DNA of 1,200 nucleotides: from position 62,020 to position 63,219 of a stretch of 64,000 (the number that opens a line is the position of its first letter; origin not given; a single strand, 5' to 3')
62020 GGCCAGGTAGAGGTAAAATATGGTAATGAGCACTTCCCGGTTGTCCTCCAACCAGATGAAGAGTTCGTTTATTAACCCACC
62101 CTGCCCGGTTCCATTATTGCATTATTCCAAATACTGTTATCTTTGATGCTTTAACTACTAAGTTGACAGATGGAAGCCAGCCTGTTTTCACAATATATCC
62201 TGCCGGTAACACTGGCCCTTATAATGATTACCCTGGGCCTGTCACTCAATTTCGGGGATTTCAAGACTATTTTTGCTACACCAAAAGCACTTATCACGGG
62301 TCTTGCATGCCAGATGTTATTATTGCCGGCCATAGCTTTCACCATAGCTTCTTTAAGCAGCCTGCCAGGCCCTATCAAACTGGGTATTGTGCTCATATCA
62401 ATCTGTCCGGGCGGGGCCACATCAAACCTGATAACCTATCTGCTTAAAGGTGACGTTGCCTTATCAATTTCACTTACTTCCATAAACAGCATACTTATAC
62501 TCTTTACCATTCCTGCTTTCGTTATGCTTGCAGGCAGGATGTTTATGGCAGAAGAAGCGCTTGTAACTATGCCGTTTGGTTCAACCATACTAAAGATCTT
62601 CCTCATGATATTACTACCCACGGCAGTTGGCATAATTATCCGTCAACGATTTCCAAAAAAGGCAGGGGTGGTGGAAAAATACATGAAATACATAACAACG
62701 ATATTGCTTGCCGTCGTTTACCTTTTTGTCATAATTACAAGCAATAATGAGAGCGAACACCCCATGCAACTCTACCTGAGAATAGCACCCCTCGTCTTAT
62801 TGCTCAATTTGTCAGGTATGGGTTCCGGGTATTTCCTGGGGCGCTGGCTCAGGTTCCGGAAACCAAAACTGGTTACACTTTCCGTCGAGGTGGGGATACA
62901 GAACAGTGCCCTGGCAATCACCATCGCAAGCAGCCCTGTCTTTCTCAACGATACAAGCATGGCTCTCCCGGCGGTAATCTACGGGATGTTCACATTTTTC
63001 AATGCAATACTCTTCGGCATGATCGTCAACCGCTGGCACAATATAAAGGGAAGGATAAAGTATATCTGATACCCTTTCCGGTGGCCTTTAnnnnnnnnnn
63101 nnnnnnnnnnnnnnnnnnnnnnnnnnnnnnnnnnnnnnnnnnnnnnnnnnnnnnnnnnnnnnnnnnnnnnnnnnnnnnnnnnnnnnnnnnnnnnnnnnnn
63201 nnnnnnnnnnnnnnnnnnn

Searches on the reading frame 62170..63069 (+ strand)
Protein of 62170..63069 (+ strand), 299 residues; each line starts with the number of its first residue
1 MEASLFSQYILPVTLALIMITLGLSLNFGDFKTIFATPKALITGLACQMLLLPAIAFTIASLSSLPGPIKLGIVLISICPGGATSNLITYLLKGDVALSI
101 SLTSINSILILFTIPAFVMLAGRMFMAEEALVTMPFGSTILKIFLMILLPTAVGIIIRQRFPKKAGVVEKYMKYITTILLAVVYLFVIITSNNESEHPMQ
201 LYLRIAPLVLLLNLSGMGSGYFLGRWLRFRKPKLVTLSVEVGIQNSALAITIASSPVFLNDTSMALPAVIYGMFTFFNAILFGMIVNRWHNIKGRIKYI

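Call 69: search_protein_families(library=pfam, proteins=[window:62170-63069:+], max_evalue=0.00001)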
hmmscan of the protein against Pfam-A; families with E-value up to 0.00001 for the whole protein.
window:62170-63069:+ (299 aa): 2 families
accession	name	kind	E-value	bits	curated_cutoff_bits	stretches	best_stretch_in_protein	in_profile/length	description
PF01758.21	SBF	-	3.7e-35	121.8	24.3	1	13-190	2-182/191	Sodium Bile acid symporter family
PF13593.11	SBF_like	-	6.3e-17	62.3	25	1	8-289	30-311/313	SBF-like CPA transporter family (DUF4137)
